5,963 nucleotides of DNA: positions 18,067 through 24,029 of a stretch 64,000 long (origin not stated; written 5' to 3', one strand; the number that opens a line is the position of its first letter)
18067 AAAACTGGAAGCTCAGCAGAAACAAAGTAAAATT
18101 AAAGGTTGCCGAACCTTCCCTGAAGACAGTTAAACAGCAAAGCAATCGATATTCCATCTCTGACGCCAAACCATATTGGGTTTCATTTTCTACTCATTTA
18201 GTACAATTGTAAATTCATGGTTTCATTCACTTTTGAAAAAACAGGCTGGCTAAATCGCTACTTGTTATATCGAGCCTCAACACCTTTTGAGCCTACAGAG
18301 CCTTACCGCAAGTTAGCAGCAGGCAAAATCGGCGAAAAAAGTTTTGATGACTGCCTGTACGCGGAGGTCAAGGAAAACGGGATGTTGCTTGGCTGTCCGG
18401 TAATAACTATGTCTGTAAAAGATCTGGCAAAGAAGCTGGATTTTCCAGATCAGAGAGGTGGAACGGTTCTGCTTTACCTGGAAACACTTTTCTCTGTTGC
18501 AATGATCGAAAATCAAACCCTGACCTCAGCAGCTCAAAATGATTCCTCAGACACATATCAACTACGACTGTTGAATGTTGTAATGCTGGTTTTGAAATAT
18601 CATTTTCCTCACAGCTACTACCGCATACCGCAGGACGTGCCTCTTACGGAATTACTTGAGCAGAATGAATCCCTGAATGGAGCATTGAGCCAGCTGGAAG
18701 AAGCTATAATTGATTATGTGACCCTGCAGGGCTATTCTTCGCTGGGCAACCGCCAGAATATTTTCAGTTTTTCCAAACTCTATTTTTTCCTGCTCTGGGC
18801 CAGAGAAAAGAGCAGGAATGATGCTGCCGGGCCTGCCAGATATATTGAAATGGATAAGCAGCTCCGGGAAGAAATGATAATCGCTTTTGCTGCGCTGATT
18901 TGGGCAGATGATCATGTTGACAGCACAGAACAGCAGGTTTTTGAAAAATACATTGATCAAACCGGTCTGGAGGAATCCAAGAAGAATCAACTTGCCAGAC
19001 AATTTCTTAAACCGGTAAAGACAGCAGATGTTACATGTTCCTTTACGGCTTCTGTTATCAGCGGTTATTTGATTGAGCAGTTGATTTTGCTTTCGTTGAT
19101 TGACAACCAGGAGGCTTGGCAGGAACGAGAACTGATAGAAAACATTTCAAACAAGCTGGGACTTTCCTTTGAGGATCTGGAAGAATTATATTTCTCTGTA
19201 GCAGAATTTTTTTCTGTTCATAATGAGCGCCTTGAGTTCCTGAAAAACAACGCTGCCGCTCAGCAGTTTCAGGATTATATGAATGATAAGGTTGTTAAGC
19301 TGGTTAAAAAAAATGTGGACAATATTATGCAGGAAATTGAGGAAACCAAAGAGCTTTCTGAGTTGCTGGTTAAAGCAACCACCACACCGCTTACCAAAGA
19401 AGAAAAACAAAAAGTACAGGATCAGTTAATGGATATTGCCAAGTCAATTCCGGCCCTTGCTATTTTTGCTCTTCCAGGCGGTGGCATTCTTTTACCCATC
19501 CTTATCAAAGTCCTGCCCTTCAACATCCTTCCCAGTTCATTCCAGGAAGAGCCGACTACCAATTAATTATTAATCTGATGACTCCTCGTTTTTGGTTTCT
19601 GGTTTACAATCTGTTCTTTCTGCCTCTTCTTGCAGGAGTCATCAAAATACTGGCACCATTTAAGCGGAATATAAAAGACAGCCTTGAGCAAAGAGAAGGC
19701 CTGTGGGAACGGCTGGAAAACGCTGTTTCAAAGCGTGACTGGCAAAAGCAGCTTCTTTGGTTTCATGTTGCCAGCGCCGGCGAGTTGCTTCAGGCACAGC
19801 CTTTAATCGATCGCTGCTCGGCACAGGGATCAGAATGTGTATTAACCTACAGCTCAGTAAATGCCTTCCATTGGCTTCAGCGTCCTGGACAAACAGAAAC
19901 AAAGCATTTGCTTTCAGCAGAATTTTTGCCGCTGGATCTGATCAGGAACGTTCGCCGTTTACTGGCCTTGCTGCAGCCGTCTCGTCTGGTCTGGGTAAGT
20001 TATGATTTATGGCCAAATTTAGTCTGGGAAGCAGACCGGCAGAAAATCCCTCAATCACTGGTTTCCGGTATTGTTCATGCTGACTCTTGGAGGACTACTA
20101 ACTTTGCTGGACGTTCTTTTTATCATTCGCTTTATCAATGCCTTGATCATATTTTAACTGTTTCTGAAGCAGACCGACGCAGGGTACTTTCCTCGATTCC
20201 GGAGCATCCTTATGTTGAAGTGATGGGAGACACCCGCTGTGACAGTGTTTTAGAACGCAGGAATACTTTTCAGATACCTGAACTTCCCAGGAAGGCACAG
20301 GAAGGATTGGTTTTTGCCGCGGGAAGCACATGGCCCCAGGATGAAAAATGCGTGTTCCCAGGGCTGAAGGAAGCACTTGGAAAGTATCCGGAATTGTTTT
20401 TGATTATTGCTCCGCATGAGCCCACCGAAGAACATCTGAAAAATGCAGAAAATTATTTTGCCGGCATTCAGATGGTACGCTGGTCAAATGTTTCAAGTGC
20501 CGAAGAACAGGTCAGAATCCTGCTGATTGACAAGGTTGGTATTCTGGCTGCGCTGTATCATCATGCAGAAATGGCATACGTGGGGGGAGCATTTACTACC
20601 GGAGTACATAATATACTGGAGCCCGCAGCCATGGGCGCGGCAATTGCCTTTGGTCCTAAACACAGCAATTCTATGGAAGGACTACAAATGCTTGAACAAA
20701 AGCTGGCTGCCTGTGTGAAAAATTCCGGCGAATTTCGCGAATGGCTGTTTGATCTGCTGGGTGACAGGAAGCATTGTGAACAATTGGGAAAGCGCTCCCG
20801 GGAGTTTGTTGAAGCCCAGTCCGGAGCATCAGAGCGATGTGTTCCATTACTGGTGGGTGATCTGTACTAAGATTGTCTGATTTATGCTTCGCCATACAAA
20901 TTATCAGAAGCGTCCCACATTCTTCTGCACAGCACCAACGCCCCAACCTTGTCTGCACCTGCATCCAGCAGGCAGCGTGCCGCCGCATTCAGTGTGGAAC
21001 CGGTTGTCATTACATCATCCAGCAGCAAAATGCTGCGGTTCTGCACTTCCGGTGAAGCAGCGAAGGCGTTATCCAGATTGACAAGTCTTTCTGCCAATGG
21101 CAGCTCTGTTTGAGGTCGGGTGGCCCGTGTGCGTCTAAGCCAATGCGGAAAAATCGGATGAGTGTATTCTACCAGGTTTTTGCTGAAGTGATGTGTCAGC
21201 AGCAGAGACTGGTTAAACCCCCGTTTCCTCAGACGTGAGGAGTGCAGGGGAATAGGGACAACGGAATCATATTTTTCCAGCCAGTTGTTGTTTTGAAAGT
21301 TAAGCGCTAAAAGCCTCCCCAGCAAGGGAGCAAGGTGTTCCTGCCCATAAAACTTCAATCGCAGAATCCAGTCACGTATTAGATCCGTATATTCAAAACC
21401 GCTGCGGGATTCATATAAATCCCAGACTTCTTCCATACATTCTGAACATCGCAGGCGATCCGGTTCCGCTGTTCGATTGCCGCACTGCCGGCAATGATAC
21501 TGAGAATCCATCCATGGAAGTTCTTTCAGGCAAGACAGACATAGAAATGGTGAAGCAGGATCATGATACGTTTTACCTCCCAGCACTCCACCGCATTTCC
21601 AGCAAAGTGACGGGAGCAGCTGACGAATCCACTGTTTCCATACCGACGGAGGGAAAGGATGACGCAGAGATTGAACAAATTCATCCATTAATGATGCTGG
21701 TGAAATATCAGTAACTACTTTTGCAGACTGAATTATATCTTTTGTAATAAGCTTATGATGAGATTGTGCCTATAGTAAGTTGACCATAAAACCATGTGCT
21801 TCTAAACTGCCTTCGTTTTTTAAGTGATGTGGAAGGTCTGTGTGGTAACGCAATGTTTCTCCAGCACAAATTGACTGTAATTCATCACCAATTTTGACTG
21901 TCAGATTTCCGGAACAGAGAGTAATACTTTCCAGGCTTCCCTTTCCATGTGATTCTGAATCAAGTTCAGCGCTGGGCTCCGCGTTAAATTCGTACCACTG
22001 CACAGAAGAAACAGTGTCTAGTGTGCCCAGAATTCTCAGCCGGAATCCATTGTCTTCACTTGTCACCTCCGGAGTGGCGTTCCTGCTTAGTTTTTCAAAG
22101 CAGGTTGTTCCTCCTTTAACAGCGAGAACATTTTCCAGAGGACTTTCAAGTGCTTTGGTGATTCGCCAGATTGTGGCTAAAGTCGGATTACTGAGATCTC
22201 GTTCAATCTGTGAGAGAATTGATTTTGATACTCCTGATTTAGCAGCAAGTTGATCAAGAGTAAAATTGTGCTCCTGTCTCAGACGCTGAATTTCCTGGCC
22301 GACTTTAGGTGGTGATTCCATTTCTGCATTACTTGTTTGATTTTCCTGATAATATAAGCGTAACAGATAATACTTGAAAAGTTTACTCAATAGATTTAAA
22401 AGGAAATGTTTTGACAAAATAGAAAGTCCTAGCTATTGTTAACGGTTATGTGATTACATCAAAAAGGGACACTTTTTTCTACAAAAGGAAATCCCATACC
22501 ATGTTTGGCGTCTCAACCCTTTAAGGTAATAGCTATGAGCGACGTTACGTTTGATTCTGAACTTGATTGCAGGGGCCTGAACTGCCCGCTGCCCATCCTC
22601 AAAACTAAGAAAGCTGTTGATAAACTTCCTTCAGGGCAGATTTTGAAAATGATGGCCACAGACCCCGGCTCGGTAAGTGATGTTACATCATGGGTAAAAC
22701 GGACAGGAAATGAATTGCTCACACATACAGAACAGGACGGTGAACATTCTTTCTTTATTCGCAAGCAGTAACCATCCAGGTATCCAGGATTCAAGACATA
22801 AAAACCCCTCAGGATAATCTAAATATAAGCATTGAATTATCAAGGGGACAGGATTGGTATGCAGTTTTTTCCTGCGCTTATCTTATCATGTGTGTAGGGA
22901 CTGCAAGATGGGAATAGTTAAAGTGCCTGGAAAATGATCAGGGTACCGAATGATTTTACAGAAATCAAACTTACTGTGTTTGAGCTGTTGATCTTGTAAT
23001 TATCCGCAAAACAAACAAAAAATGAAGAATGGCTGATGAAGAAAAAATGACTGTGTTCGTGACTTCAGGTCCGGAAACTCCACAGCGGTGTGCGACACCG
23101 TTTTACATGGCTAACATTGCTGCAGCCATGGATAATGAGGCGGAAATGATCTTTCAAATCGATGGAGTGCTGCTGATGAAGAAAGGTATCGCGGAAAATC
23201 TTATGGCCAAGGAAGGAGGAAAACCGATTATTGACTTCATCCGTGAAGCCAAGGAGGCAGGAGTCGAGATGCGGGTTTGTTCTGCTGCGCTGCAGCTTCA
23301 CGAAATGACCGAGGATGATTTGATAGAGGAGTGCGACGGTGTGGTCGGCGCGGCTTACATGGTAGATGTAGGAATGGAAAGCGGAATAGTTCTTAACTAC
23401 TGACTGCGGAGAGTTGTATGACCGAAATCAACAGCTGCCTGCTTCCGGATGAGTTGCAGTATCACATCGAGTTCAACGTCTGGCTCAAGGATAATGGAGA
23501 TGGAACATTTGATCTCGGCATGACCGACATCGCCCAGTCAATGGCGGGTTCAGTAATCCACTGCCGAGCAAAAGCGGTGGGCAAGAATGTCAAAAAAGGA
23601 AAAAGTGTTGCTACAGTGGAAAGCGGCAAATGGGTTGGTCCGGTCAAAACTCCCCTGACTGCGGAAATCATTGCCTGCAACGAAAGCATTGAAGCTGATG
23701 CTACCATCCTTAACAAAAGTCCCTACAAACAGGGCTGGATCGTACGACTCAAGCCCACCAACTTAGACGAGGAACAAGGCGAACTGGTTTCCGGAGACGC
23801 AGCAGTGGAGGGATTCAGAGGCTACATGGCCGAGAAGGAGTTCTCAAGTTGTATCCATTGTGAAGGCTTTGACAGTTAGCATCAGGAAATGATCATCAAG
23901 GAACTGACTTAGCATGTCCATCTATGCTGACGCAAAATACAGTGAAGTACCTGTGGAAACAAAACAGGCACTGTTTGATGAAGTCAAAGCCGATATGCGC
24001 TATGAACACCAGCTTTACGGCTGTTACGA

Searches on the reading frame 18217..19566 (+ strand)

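Call 51: search_protein_families(library=pfam, proteins=[window:18217-19566:+], max_evalue=0.00001)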
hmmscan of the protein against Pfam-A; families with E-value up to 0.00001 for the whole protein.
window:18217-19566:+ (449 aa): 1 family
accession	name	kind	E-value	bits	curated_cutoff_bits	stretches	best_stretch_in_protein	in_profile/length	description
PF07766.19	LETM1_RBD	-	2.2e-06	27.9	25.3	1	392-445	1-53/229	LETM1-like, RBD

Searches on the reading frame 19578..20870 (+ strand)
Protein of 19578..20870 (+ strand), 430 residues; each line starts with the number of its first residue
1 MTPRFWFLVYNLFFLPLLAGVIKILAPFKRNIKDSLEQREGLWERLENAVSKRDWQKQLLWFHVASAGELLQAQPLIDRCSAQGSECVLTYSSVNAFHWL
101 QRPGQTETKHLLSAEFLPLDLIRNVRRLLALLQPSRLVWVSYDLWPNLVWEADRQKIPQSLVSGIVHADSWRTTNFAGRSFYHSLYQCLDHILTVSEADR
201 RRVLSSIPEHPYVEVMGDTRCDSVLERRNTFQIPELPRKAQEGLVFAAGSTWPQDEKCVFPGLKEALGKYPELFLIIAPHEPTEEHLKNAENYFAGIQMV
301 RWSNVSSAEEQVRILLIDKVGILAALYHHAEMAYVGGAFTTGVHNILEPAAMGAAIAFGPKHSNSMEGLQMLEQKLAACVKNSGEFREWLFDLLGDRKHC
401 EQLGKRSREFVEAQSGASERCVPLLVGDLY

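Call 51: search_protein_families(library=pfam, proteins=[window:19578-20870:+], max_evalue=0.00001)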
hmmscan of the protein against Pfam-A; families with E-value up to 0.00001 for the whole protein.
window:19578-20870:+ (430 aa): 1 family
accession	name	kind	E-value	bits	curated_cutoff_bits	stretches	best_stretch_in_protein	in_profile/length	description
PF04413.22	Glycos_transf_N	-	7.1e-34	117.4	23.9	1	43-222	4-178/179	3-Deoxy-D-manno-octulosonic-acid transferase (kdotransferase)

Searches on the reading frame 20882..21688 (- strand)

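Call 51: search_protein_families(library=pfam, proteins=[window:20882-21688:-], max_evalue=0.00001)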
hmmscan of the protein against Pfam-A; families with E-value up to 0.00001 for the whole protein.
window:20882-21688:- (268 aa): 1 family
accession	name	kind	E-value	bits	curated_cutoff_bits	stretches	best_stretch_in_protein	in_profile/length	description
PF00156.33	Pribosyltran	-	8.7e-10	38.6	26.3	1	201-257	79-127/158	Phosphoribosyl transferase domain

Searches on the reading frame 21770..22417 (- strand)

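Call 52: search_protein_families(library=ncbifam, proteins=[window:21770-22417:-], max_evalue=0.001)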
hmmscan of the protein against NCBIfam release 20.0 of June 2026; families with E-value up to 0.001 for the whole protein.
window:21770-22417:- (215 aa): 11 families
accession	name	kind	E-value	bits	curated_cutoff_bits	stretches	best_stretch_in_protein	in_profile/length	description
NF010465.0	PRK13890.1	equivalog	2.9e-09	37.1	96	1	42-99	9-66/121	conjugal transfer protein TrbA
NF007271.0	PRK09726.1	equivalog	7.3e-08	32.3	79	1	32-92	6-66/88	type II toxin-antitoxin system antitoxin HipB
NF006015.0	PRK08154.1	subfamily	9.1e-08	31.6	204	1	28-101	20-93/314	anaerobic benzoate catabolism transcriptional regulator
NF046032.1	TransRegSlrRBacil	equivalog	9.9e-07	28.9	250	1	39-98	2-62/149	HTH-type transcriptional regulator SlrR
NF007408.0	PRK09943.1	equivalog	1e-06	28.4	211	1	39-202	8-169/185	HTH-type transcriptional regulator PuuR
TIGR03070.1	couple_hipB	subfamily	1.6e-06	28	71.65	1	38-91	2-55/58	type II toxin-antitoxin system Y4mF family antitoxin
NF041951.1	phage_RstR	subfamily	5.3e-06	26.6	80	1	39-92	3-56/108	RstR family transcriptional repressor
NF003162.0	PRK04140.1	equivalog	1.5e-05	24.2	263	1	40-109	128-191/317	transcriptional regulator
TIGR00270.2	TIGR00270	equivalog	0.00011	22.1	110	1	40-91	77-128/159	multiprotein bridging factor aMBF1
NF038139.1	Reg_Aceta_RamB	equivalog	0.00011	21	700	1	39-90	3-54/465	acetate metabolism transcriptional regulator RamB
NF007257.0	PRK09706.1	subfamily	0.00085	19.1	101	0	39-92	6-59/135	transcriptional repressor DicA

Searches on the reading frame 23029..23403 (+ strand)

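Call 8: search_protein_families(library=pfam, proteins=[window:23029-23403:+], max_evalue=0.001)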
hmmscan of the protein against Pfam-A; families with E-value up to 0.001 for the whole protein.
window:23029-23403:+ (124 aa): 2 families
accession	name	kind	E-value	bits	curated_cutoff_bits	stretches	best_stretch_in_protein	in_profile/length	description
PF02635.20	DsrE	-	2e-16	60.6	22.7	1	6-102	2-95/116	DsrE/DsrF-like family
PF13686.11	DrsE_2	-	6.5e-12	46.1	25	1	52-120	86-153/156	DsrE/DsrF/DrsH-like family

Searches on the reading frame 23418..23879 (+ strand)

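Call 8: search_protein_families(library=pfam, proteins=[window:23418-23879:+], max_evalue=0.001)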
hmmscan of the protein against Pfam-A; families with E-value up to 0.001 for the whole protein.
window:23418-23879:+ (153 aa): 1 family
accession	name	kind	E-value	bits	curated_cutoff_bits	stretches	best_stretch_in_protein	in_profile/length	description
PF01597.25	GCV_H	-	6.1e-35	120.2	22.2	1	14-131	2-117/122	Glycine cleavage H-protein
